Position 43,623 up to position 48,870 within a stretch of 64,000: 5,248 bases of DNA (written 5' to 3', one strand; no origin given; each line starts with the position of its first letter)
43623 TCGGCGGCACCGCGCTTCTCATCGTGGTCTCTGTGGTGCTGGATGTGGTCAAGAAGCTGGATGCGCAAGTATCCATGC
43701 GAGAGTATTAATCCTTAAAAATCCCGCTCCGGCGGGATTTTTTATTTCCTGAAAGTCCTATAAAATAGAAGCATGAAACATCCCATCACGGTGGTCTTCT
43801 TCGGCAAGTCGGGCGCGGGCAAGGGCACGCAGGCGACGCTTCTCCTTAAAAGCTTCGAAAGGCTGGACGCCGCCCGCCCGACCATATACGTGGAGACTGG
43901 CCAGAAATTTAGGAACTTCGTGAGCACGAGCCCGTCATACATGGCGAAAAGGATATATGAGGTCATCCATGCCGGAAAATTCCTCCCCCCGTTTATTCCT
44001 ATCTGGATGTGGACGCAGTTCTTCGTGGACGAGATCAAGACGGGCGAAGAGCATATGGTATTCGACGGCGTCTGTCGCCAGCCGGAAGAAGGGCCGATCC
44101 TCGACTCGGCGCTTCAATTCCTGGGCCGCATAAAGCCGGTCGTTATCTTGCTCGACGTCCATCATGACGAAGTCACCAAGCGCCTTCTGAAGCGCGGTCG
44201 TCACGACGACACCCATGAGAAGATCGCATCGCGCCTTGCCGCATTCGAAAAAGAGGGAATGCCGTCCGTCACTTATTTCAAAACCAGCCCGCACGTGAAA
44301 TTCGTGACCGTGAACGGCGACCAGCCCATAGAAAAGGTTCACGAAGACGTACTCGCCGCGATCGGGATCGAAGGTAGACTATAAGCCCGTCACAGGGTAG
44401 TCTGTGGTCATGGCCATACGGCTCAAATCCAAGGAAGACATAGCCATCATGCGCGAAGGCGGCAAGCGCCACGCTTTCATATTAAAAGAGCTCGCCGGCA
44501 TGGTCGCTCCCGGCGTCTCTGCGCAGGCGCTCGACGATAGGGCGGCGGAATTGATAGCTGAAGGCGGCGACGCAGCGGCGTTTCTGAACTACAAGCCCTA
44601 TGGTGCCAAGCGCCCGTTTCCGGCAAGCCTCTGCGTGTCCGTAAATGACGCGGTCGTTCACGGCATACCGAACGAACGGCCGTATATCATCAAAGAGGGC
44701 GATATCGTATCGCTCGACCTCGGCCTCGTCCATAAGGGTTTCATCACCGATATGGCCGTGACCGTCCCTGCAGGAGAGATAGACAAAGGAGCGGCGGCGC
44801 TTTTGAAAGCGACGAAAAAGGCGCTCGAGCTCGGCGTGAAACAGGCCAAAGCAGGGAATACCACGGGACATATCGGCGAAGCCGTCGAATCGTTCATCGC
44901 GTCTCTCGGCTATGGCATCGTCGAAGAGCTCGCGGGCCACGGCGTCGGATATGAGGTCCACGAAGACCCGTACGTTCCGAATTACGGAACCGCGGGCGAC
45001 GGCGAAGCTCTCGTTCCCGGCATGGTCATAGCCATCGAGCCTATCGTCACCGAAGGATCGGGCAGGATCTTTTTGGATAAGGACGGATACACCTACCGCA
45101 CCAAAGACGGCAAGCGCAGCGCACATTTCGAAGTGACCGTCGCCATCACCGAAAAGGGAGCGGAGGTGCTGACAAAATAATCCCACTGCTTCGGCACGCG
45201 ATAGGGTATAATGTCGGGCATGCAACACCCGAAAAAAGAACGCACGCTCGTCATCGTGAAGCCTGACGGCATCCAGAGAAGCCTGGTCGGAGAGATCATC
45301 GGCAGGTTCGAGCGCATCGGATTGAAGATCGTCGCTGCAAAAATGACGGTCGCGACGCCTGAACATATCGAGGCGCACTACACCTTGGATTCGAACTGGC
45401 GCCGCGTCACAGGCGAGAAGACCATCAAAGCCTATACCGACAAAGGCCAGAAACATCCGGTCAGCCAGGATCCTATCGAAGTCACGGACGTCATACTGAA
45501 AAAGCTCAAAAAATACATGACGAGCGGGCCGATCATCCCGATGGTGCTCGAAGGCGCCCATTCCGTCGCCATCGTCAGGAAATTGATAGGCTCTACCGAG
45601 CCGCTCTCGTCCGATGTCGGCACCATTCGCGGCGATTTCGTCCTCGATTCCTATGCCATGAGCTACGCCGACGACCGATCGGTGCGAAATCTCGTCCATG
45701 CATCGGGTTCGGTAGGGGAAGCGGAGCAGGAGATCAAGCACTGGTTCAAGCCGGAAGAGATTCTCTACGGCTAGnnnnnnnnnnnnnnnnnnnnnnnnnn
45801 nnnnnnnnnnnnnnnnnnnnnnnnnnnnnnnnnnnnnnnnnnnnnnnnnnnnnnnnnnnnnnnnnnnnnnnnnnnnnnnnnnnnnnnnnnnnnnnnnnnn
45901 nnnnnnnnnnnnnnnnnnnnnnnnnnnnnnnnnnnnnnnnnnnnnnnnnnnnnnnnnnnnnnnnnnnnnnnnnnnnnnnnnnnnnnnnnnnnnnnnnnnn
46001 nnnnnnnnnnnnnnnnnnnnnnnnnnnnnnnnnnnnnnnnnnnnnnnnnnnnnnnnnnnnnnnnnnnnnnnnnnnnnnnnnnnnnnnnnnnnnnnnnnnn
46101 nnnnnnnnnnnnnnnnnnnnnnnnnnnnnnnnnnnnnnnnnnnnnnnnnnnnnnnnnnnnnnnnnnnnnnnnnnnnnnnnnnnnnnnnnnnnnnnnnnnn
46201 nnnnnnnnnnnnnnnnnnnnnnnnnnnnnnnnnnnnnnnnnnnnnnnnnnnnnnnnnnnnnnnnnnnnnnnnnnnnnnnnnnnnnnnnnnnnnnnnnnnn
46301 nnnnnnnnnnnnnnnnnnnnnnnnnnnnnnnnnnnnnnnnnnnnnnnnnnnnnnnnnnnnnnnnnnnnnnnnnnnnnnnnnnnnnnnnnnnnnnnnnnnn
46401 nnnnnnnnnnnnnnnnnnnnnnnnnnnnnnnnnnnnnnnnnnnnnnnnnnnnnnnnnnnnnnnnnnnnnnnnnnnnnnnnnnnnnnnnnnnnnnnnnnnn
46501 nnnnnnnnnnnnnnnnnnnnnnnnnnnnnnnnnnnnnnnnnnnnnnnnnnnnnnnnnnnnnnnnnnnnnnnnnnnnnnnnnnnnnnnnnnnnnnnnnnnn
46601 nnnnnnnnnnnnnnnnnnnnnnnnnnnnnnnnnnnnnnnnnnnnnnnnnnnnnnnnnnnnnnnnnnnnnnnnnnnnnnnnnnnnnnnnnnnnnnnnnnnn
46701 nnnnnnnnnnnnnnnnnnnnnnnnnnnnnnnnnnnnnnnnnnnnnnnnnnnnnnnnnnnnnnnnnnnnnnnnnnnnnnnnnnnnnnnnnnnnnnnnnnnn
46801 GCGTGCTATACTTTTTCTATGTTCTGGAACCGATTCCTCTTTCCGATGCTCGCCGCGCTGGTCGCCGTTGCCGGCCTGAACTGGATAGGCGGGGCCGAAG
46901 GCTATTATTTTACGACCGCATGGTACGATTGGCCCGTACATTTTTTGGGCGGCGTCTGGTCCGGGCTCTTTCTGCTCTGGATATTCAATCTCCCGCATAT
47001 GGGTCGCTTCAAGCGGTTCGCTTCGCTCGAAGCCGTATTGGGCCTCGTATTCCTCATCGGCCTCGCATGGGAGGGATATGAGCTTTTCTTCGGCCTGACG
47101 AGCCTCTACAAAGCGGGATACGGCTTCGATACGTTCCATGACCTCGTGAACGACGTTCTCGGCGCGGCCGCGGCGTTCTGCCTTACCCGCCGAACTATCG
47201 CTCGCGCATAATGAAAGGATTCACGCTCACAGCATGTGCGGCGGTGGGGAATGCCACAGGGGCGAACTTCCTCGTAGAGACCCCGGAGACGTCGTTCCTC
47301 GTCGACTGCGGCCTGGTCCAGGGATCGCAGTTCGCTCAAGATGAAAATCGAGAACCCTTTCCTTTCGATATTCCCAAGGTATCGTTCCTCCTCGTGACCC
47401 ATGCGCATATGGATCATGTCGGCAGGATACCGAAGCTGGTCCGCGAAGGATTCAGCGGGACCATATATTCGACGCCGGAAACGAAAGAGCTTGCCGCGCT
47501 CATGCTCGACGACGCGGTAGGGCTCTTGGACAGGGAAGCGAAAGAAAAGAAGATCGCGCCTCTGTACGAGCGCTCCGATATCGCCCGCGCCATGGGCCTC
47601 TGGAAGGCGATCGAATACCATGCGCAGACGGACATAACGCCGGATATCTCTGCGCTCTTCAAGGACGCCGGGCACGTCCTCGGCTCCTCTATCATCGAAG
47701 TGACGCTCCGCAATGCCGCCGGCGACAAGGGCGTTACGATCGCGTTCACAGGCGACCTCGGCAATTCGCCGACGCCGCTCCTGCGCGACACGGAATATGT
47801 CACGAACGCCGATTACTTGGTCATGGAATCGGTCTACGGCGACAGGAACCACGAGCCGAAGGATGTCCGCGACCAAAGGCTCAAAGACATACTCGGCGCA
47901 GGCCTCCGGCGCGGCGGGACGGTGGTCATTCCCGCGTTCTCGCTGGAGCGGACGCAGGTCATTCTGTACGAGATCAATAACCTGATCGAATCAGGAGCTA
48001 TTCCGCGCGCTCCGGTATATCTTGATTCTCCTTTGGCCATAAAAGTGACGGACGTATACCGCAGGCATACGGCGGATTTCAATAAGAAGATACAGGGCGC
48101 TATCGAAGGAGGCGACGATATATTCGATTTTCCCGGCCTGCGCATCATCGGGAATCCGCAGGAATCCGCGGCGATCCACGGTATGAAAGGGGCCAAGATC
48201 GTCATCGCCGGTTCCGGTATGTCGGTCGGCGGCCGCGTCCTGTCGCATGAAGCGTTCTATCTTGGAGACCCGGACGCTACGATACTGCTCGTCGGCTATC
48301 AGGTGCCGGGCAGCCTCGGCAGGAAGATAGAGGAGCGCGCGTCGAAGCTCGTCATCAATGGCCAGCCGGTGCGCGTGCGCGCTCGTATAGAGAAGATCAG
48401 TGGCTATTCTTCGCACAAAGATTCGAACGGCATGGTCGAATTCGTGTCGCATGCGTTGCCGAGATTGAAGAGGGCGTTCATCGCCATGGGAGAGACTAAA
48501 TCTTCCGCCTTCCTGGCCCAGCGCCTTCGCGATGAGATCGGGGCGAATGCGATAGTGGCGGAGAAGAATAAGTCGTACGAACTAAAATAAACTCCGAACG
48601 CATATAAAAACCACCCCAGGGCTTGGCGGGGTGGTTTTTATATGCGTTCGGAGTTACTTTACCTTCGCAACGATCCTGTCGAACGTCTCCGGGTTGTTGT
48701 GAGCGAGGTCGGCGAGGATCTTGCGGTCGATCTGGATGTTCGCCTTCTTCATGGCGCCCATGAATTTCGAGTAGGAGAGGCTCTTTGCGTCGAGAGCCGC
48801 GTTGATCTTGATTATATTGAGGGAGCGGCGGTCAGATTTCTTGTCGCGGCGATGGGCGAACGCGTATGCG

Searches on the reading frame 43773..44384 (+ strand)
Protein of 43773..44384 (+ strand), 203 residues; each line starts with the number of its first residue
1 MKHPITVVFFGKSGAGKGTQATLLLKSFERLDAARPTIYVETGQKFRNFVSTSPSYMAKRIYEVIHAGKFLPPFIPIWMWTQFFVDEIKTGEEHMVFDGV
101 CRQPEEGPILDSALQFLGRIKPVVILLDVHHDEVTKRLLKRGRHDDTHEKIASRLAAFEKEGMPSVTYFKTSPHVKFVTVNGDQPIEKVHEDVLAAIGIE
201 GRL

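Call 80: search_protein_families(library=pfam, proteins=[window:43773-44384:+], max_evalue=0.0001)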
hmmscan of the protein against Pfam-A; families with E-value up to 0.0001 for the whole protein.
window:43773-44384:+ (203 aa): 2 families
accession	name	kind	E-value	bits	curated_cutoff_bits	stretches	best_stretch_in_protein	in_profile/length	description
PF00406.28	ADK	-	1e-16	61.8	26.8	1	10-171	2-148/151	Adenylate kinase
PF13207.12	AAA_17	-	3.3e-08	34.3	27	1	10-151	1-135/136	AAA domain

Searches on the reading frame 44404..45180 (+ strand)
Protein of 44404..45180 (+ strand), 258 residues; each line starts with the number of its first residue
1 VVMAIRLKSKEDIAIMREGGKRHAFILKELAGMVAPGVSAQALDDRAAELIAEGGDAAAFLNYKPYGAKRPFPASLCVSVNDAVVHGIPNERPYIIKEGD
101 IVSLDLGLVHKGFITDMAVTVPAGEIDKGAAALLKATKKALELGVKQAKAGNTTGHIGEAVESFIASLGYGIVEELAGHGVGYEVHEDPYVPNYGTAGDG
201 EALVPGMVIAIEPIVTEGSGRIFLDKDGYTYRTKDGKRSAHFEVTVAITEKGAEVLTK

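Call 80: search_protein_families(library=pfam, proteins=[window:44404-45180:+], max_evalue=0.0001)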
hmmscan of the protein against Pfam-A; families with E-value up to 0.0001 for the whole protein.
window:44404-45180:+ (258 aa): 1 family
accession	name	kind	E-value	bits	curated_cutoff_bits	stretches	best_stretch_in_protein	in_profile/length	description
PF00557.29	Peptidase_M24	-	7.3e-44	150.5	23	1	15-250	2-208/208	Metallopeptidase family M24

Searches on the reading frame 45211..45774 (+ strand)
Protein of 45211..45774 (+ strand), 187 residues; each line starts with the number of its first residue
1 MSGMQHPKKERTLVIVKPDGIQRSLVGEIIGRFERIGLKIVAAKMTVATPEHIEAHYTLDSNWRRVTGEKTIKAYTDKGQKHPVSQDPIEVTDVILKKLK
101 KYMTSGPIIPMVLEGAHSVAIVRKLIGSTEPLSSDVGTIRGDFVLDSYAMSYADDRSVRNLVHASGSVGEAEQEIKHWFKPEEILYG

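Call 31: search_protein_families(library=pfam, proteins=[window:45211-45774:+])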
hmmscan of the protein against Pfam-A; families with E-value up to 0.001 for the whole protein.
window:45211-45774:+ (187 aa): 1 family
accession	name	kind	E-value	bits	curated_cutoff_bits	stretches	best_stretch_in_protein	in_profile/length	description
PF00334.24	NDK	-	4.4e-38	130.7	27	2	96-184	57-135/135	Nucleoside diphosphate kinase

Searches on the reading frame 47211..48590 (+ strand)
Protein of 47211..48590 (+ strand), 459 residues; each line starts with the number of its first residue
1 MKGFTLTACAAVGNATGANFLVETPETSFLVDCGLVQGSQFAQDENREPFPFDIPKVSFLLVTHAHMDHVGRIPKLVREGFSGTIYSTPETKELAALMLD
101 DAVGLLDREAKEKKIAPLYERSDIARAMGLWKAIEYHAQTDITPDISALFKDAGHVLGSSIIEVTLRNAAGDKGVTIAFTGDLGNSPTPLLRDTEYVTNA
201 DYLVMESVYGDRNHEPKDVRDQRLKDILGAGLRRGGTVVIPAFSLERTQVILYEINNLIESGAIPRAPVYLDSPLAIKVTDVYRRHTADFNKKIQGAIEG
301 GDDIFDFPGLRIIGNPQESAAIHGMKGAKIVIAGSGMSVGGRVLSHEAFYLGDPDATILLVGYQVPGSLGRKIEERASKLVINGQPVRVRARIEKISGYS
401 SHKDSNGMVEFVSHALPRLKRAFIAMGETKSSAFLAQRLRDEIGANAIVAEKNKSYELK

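Call 7: search_protein_families(library=pfam, proteins=[window:47211-48590:+])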
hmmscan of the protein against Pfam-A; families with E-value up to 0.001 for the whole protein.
window:47211-48590:+ (459 aa): 5 families
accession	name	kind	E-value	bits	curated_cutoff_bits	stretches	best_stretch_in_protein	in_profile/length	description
PF10996.14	Beta-Casp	-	2.5e-30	105.9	27.7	1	248-373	1-120/120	Beta-Casp domain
PF07521.17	RMMBL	-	4.3e-09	36.7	21.6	1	387-449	2-62/63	Zn-dependent metallo-hydrolase RNA specificity domain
PF00753.33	Lactamase_B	-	5.7e-09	36.6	22.7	1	20-106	9-93/196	Metallo-beta-lactamase superfamily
PF12706.13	Lactamase_B_2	-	3.8e-07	30.3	27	1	28-95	2-70/200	Beta-lactamase superfamily domain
PF16661.11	Lactamase_B_6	-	1e-06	28.7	27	1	22-165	2-150/193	Metallo-beta-lactamase superfamily domain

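Call 9: find_encoding_contigs(protein=window:47211-48590:+, flank=10000, max_places=6)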
Protein window:47211-48590:+ (459 aa): 1 contig read that carries it; 1 place shown.
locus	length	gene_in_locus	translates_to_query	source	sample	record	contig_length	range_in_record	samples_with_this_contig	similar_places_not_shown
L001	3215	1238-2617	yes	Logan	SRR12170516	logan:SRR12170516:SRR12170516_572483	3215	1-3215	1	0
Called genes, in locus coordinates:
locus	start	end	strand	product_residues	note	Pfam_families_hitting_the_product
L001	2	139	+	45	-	?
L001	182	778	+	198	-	-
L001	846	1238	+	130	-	PF09997:DUF2238 (weak)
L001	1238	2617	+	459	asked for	PF00753:Lactamase_B, PF12706:Lactamase_B_2 (weak), PF16661:Lactamase_B_6 (weak), PF10996:Beta-Casp, PF07521:RMMBL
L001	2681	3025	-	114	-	PF00453:Ribosomal_L20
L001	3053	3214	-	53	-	?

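Call 16: find_homologous_proteins(query=window:47211-48590:+, max_evalue=1e-40)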
Query window:47211-48590:+ (459 aa): 8000 proteins with E <= 1e-40 among 8000 candidates; the best 120 are listed.
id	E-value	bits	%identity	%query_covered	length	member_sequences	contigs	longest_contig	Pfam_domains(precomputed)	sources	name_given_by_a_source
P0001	0.0e+0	1020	100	100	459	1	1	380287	PF12706.14,PF16661.12,PF07521.18,PF10996.15,PF00753.34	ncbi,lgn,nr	ncbi:MAG TPA: MBL fold metallo-hydrolase [Candidatus Paceibacterota bacterium]|nr:MBL fold metallo-h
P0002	4.9e-252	854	83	100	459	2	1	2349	PF23023.2,PF07521.18,PF10996.15,PF00753.34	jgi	jgi:metallo-beta-lactamase family protein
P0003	5.6e-237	805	77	100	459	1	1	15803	PF16661.12,PF23023.2,PF07521.18,PF10996.15,PF00753.34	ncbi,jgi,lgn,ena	-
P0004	1.9e-228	777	74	100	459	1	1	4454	PF16661.12,PF23023.2,PF07521.18,PF10996.15,PF00753.34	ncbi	-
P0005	8.4e-226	768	74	99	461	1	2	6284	PF23023.2,PF07521.18,PF10996.15,PF00753.34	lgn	-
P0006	9.3e-223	758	74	100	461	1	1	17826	PF12706.14,PF16661.12,PF23023.2,PF07521.18,PF10996.15,PF00753.34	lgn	-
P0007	6.7e-221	752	73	100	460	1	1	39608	PF12706.14,PF16661.12,PF23023.2,PF07521.18,PF10996.15,PF00753.34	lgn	-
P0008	1.4e-220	751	74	100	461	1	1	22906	PF23023.2,PF07521.18,PF10996.15,PF00753.34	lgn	-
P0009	4.7e-220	749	71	100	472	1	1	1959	PF12706.14,PF16661.12,PF23023.2,PF07521.18,PF10996.15,PF00753.34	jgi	-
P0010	6.8e-220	748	74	100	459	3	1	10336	PF12706.14,PF16661.12,PF23023.2,PF07521.18,PF10996.15,PF00753.34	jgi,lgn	jgi:metallo-beta-lactamase family protein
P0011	5.3e-219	745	73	100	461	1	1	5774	PF12706.14,PF16661.12,PF23023.2,PF07521.18,PF10996.15,PF00753.34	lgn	-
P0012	6.5e-219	745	72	100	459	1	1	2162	PF12706.14,PF16661.12,PF23023.2,PF07521.18,PF10996.15,PF00753.34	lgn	-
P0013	1.4e-217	741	71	100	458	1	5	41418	PF12706.14,PF16661.12,PF07521.18,PF10996.15,PF00753.34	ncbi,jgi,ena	ncbi:MAG TPA: MBL fold metallo-hydrolase [Candidatus Paceibacterota bacterium]|jgi:Predicted metal-d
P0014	1.5e-217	741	72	100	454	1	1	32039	PF12706.14,PF16661.12,PF23023.2,PF07521.18,PF10996.15,PF00753.34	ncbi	-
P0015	2.1e-216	737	72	100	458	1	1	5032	PF12706.14,PF16661.12,PF23023.2,PF07521.18,PF10996.15,PF00753.34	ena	-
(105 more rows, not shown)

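Call 17: find_encoding_contigs(protein=P0003, flank=10000, max_places=2)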
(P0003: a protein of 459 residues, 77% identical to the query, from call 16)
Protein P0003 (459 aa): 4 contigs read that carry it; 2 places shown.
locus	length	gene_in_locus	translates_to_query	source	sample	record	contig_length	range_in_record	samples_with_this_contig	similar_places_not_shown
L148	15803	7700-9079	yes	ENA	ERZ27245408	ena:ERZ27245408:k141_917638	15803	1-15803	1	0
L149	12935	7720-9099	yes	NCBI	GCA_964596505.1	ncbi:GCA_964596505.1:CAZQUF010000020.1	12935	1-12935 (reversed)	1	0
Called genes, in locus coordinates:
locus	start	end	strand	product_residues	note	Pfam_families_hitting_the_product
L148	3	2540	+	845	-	?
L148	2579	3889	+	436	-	-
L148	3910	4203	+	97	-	-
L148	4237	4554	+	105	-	-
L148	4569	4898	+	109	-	-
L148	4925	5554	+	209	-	PF00334:NDK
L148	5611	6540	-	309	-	-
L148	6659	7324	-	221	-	-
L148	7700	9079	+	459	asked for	PF00753:Lactamase_B, PF23023:Anti-Pycsar_Apyc1 (weak), PF16661:Lactamase_B_6, PF10996:Beta-Casp, PF07521:RMMBL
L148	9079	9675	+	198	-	-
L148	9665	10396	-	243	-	PF13489:Methyltransf_23 (weak), PF08241:Methyltransf_11 (weak), PF13649:Methyltransf_25 (weak)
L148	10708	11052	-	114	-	PF00453:Ribosomal_L20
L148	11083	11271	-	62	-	PF01632:Ribosomal_L35p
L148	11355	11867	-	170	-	PF05198:IF3_N, PF00707:IF3_C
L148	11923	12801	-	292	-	PF01170:UPF0020, PF05175:MTS (faint), PF13847:Methyltransf_31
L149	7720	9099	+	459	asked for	PF00753:Lactamase_B, PF23023:Anti-Pycsar_Apyc1 (weak), PF16661:Lactamase_B_6, PF10996:Beta-Casp, PF07521:RMMBL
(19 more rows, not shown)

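Call 18: find_encoding_contigs(protein=P0002, flank=10000, max_places=2)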
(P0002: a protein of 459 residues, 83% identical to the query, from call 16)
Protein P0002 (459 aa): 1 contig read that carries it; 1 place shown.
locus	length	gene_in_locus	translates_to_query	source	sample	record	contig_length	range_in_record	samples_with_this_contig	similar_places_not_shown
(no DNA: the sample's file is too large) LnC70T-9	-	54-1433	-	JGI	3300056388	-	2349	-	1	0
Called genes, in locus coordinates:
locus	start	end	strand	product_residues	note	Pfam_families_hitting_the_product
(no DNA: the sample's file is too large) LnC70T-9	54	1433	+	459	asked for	PF00753:Lactamase_B, PF23023:Anti-Pycsar_Apyc1 (faint), PF10996:Beta-Casp, PF07521:RMMBL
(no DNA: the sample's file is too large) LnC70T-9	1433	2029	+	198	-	PF00702:Hydrolase (weak)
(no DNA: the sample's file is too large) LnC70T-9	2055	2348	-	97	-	?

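Call 19: find_encoding_contigs(protein=P0007, flank=10000, max_places=2)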
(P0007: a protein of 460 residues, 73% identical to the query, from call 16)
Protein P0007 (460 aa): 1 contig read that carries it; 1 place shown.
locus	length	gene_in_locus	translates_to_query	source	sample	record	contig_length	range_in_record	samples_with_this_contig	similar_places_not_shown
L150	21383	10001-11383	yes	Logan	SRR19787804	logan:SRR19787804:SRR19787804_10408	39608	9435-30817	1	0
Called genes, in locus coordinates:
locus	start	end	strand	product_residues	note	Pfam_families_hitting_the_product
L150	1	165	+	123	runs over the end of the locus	PF00238:Ribosomal_L14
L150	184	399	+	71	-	PF00467:KOW, PF17136:ribosomal_L24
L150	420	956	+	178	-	PF00281:Ribosomal_L5, PF00673:Ribosomal_L5_C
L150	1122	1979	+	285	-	-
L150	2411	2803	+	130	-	PF00410:Ribosomal_S8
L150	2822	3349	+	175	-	PF00347:Ribosomal_L6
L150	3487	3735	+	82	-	PF00861:Ribosomal_L18p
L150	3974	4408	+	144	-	PF00333:Ribosomal_S5, PF03719:Ribosomal_S5_C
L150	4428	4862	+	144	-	PF00828:Ribosomal_L27A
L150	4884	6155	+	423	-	PF00344:SecY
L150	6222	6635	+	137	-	PF00293:NUDIX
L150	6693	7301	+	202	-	PF00406:ADK, PF13207:AAA_17 (weak)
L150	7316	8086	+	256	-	PF00557:Peptidase_M24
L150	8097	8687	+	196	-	PF00334:NDK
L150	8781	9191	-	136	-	-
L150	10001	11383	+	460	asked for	PF23023:Anti-Pycsar_Apyc1 (weak), PF00753:Lactamase_B (weak), PF12706:Lactamase_B_2 (weak), PF16661:Lactamase_B_6, PF10996:Beta-Casp, PF07521:RMMBL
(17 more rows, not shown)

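Call 20: find_encoding_contigs(protein=P0008, flank=10000, max_places=2)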
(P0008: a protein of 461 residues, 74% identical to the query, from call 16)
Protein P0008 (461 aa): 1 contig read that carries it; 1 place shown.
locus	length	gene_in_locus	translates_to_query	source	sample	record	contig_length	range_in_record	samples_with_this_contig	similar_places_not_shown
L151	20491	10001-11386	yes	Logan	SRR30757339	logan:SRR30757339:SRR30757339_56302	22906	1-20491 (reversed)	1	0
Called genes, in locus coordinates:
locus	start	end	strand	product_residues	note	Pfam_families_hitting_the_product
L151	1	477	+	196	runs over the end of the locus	PF00406:ADK, PF13207:AAA_17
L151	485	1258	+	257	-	PF00557:Peptidase_M24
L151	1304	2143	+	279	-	-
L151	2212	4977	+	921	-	PF26449:DUF8128, PF12696:TraG-D_C (faint)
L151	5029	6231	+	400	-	-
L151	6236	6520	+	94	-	-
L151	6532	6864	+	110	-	-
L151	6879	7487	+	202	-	PF00334:NDK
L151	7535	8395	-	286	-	-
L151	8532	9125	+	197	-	-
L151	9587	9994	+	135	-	PF09997:DUF2238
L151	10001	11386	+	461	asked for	PF00753:Lactamase_B, PF23023:Anti-Pycsar_Apyc1 (weak), PF10996:Beta-Casp, PF07521:RMMBL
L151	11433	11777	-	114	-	PF00453:Ribosomal_L20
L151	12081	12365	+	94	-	-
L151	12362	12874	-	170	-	PF05198:IF3_N, PF00707:IF3_C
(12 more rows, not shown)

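Call 75: list_cluster_members(proteins=[P0001, P0121])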
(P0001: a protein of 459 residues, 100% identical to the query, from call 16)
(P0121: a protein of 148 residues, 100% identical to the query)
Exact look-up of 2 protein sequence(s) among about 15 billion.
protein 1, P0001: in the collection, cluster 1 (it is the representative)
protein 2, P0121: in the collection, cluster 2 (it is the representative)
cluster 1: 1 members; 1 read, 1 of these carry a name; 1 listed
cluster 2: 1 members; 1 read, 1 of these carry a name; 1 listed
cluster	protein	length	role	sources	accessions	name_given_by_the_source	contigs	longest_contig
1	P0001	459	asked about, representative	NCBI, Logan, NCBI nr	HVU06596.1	MAG TPA: MBL fold metallo-hydrolase [Candidatus Paceibacterota bacterium] | MBL fold metallo-hydrolase [Candidatus Paceibacterota bacterium]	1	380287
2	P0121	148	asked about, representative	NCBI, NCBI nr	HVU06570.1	MAG TPA: type II secretion system protein [Candidatus Paceibacterota bacterium] | type II secretion system protein [Candidatus Paceibacterota bacterium]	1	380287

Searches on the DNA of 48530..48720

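Call 62: search_rna_families(source=window, start=48530, end=48720, threshold=evalue, max_evalue=1)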
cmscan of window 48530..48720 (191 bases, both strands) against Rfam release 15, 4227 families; matches with E-value up to 1: 14.
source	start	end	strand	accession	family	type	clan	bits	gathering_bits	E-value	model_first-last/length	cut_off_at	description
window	48589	48654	-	RF03697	mir-722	Gene; miRNA;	-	41.1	81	2.3e-07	1-67/67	no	mir-722 microRNA precursor family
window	48577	48668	-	RF03598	MIR6024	Gene; miRNA;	-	32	72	3.3e-05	1-99/99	no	MIR6024 microRNA precursor family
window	48590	48657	-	RF04087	MIR5565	Gene; miRNA;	-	29.8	80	5.8e-05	1-109/109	no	MIR5565 microRNA precursor family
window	48577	48668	+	RF03598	MIR6024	Gene; miRNA;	-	28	72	0.00044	1-99/99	no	MIR6024 microRNA precursor family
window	48597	48648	+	RF00744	mir-361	Gene; miRNA;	-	27.3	70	0.00047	1-71/71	no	mir-361 microRNA precursor family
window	48597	48648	-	RF00744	mir-361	Gene; miRNA;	-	27.2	70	0.00051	1-71/71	no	mir-361 microRNA precursor family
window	48607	48668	-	RF02844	RefA9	Gene; antisense;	-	25.5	49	0.038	1-64/64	no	Enterococcus sRNA A9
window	48590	48655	-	RF03812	mir-BART19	Gene; miRNA;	-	23.8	100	0.0073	1-93/93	no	mir-BART19 microRNA precursor family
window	48574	48670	+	RF03243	mir-2731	Gene; miRNA;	-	23.3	80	0.0075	1-91/91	no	mir-2731 microRNA precursor family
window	48577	48638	+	RF02844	RefA9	Gene; antisense;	-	22.4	49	0.16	1-64/64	no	Enterococcus sRNA A9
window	48570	48637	+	RF02677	NsiR4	Gene; sRNA;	-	21.3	40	0.0082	1-65/65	no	Nitrogen stress-induced RNA 4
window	48602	48692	-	RF03772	mir-4867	Gene; miRNA;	-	21.1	93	0.04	1-73/73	no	mir-4867 microRNA precursor family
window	48563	48653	+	RF02397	sau-5971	Gene; sRNA;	-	16.6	90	0.87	1-96/96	no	Staphylococcus sRNA sau-5971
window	48608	48665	-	RF02677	NsiR4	Gene; sRNA;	-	15.9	40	0.23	1-65/65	no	Nitrogen stress-induced RNA 4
